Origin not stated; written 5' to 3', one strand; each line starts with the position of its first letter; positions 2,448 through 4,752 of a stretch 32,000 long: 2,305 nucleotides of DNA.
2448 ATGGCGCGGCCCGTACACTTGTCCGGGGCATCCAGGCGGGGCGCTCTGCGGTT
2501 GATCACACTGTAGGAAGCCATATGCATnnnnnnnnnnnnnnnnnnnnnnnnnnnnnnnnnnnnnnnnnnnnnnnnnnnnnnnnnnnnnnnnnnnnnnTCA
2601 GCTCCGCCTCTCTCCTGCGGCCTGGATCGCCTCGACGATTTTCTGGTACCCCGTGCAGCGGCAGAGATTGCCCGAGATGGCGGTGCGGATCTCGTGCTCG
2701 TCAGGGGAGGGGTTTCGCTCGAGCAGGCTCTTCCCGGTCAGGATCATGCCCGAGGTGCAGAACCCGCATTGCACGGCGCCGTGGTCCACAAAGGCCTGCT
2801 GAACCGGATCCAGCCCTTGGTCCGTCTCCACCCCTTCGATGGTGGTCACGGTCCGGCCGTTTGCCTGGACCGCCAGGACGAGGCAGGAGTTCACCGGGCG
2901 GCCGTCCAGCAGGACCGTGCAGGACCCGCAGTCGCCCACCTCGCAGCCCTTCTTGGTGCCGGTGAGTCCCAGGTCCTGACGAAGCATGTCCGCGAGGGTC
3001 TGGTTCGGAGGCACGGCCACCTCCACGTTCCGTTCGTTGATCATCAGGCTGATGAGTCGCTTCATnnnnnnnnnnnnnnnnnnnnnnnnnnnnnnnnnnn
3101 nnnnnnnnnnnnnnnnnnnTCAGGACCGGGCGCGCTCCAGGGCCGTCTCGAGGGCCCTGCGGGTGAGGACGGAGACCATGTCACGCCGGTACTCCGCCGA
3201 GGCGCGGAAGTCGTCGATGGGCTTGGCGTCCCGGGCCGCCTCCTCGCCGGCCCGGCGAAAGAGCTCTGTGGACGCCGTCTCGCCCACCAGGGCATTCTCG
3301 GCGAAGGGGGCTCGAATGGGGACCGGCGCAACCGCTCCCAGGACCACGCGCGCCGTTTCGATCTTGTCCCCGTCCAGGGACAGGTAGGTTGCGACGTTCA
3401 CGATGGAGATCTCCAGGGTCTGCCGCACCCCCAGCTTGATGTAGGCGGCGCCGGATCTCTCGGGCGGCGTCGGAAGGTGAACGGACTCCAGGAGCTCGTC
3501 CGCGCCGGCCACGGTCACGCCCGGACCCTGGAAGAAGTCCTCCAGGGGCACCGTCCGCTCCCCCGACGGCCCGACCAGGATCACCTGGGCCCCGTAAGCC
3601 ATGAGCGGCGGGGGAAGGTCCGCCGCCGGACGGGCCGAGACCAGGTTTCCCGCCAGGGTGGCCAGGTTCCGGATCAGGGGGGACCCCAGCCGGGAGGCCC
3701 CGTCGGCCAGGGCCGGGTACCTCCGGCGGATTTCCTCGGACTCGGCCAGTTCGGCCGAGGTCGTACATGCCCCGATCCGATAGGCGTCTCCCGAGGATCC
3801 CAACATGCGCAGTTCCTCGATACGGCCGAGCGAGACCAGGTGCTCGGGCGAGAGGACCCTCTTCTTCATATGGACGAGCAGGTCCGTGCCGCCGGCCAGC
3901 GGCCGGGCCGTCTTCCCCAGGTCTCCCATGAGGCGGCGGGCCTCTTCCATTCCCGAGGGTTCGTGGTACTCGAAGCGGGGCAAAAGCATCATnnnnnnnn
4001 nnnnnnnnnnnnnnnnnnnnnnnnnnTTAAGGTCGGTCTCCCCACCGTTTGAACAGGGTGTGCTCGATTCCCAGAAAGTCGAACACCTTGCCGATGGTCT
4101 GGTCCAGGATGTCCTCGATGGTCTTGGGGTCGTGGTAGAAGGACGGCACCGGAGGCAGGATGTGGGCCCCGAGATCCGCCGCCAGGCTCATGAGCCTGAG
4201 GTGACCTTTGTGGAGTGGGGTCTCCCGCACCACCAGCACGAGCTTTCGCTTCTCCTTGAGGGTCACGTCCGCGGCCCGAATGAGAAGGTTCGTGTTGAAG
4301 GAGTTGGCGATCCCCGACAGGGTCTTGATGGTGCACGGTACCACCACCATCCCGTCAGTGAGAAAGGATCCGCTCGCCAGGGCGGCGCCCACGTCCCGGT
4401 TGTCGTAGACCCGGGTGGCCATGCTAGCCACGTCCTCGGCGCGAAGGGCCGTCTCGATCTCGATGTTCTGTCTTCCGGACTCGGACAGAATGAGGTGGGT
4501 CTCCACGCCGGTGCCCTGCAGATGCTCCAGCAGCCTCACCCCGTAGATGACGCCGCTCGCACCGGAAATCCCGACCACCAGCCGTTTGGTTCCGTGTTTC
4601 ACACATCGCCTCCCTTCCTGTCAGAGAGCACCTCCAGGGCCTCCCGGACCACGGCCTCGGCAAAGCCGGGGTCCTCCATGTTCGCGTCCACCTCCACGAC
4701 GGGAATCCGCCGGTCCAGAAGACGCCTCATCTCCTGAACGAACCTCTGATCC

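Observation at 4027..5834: UPF0261/Tm-1-like ATP-binding protein translationally coupled to UbiX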

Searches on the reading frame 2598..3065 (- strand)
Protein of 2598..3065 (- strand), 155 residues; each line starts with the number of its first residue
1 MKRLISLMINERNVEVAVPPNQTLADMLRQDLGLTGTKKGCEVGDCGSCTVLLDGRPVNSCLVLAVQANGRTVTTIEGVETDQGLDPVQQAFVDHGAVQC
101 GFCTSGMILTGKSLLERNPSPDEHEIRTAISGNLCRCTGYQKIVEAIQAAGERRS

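Call 6: search_protein_families(library=pfam, proteins=[window:2598-3065:-])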
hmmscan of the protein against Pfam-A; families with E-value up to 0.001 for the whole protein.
window:2598-3065:- (155 aa): 3 families
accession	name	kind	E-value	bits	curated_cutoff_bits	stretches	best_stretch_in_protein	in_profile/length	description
PF01799.25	Fer2_2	-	4.3e-34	116.9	30.3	1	75-148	1-75/75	[2Fe-2S] binding domain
PF00111.32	Fer2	-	4.2e-09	36.7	21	1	8-57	2-52/77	2Fe-2S iron-sulfur cluster binding domain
PF13085.11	Fer2_3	-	0.00023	21.6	27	1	39-77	50-87/107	2Fe-2S iron-sulfur cluster binding domain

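Call 9: search_protein_families(library=ncbifam, proteins=[window:2598-3065:-])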
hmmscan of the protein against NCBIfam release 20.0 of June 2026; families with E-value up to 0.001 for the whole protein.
window:2598-3065:- (155 aa): 11 families
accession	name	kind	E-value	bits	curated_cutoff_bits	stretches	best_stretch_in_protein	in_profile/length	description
NF043084.2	XdhC_XDHase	equivalog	2.1e-60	202.6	217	1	4-150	2-149/151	xanthine dehydrogenase subunit XdhC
NF041020.1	glyceraldDH_gamma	equivalog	4.5e-60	202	290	1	5-153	13-161/164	glyceraldehyde dehydrogenase subunit gamma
TIGR03193.1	4hydroxCoAred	equivalog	1.2e-55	187.5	257.8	1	4-150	1-147/148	4-hydroxybenzoyl-CoA reductase subunit gamma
TIGR03198.1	pucE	equivalog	4.5e-54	182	254.3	1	5-149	4-147/151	xanthine dehydrogenase subunit E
NF045668.1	pterin_aldehy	equivalog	2e-48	165.1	1100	1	6-151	4-152/905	molybdopterin-dependent aldehyde oxidoreductase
TIGR03311.1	Se_dep_XDH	equivalog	4.6e-48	163.9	830.45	1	6-152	2-145/848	selenium-dependent xanthine dehydrogenase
NF007387.0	PRK09908.1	equivalog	2.1e-47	160.5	212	1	5-149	9-154/159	xanthine dehydrogenase iron sulfur-binding subunit XdhC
TIGR02963.1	xanthine_xdhA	equivalog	6e-44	150.4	467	1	8-152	4-159/468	xanthine dehydrogenase small subunit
NF008514.0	PRK11433.1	equivalog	1.1e-43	149.3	322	2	5-115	53-163/218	aldehyde dehydrogenase iron-sulfur subunit PaoA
TIGR02969.1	mam_aldehyde_ox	subfamily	1.7e-30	105.3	1912.3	1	10-149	8-159/1330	aldehyde oxidase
TIGR03313.1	Se_sel_red_Mo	hypoth_equivalog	9.8e-18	63.2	1101.9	1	42-154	36-148/951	molybdopterin-dependent oxidoreductase Mo/Fe-S-binding subunit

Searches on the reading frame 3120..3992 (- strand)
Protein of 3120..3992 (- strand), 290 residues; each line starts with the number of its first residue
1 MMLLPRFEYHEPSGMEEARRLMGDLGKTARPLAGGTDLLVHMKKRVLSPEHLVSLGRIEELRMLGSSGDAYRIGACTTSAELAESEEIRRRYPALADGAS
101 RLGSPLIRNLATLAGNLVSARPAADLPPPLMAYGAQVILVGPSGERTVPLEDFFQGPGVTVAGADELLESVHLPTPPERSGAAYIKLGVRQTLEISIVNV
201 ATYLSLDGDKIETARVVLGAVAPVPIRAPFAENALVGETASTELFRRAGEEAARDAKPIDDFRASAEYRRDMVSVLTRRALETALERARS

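Call 6: search_protein_families(library=pfam, proteins=[window:3120-3992:-])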
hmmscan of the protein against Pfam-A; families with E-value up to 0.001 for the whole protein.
window:3120-3992:- (290 aa): 2 families
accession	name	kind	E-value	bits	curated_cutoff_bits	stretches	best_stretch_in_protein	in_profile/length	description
PF00941.27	FAD_binding_5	-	2.5e-50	171.1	27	1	6-175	2-169/170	FAD binding domain in molybdopterin dehydrogenase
PF03450.22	CO_deh_flav_C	-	9.8e-27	93.5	25.5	1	185-283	3-101/102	CO dehydrogenase flavoprotein C-terminal domain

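Call 9: search_protein_families(library=ncbifam, proteins=[window:3120-3992:-])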
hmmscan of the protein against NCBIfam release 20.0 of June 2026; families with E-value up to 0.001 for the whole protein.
window:3120-3992:- (290 aa): 8 families
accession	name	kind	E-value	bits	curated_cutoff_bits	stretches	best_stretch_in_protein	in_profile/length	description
NF041019.1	glyceraldDH_beta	equivalog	5.9e-64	216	350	1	2-283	1-279/280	glyceraldehyde dehydrogenase subunit beta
NF043083.1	XdhB_XDHase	equivalog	4.1e-62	209.9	310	1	8-289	6-288/289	xanthine dehydrogenase subunit XdhB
NF007427.0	PRK09971.1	equivalog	1.9e-60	204.6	287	1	8-289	6-288/292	xanthine dehydrogenase FAD-binding subunit XdhB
TIGR02963.1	xanthine_xdhA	equivalog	9.6e-51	172.8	467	1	28-279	213-463/468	xanthine dehydrogenase small subunit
TIGR03195.1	4hydrxCoA_B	equivalog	4.6e-42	144.3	404.55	2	4-118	2-115/321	4-hydroxybenzoyl-CoA reductase subunit beta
TIGR03199.1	pucC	equivalog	1.2e-27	96.8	306.05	1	30-272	18-257/264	xanthine dehydrogenase subunit C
TIGR03312.1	Se_sel_red_FAD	hypoth_equivalog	2e-10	40.3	241.5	1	9-276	4-242/257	molybdopterin-dependent oxidoreductase FAD-binding subunit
TIGR02969.1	mam_aldehyde_ox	subfamily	1.3e-08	32.8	1912.3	1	53-245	282-486/1330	aldehyde oxidase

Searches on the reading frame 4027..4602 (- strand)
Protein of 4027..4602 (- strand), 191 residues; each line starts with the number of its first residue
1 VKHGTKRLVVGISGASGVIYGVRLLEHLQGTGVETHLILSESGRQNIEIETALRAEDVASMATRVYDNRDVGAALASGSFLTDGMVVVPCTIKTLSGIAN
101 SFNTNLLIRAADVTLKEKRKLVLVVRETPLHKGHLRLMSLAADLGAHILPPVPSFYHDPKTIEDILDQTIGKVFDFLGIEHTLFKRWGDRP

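Call 6: search_protein_families(library=pfam, proteins=[window:4027-4602:-])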
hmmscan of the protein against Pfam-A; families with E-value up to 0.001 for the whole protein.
window:4027-4602:- (191 aa): 1 family
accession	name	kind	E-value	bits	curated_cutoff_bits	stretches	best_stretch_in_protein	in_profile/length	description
PF02441.25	Flavoprotein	-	7.4e-42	143.1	22.7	1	6-175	1-160/162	Flavoprotein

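Call 9: search_protein_families(library=ncbifam, proteins=[window:4027-4602:-])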
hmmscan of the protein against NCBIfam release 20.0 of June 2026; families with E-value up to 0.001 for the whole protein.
window:4027-4602:- (191 aa): 7 families
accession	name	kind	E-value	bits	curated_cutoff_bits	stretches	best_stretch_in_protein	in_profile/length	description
NF004685.0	PRK06029.1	subfamily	7.8e-77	257.6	188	1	6-188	2-185/187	UbiX family flavin prenyltransferase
TIGR00421.1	ubiX_pad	subfamily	2e-71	239.5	108.9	1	7-187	1-181/181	UbiX family flavin prenyltransferase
NF041206.1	VdcB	exception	6.6e-71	237.8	290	1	7-187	1-182/184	non-oxidative hydroxyarylic acid decarboxylases subunit B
NF041218.1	BagM_FevK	exception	6.8e-61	205.4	420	1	7-188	2-184/215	bagremycin/ferroverdin biosynthesis UbiX family decarboxylase BagM/FevK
TIGR02852.1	spore_dpaB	equivalog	9.6e-05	21.8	229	1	81-125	79-123/187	dipicolinate synthase subunit B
NF006161.0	PRK08305.1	equivalog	0.00034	20.3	156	1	80-125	83-128/196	dipicolinate synthase subunit B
TIGR00521.1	coaBC_dfp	equivalog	0.00034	19.8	219.7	1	5-108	3-106/392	bifunctional phosphopantothenoylcysteine decarboxylase/phosphopantothenate--cysteine ligase CoaBC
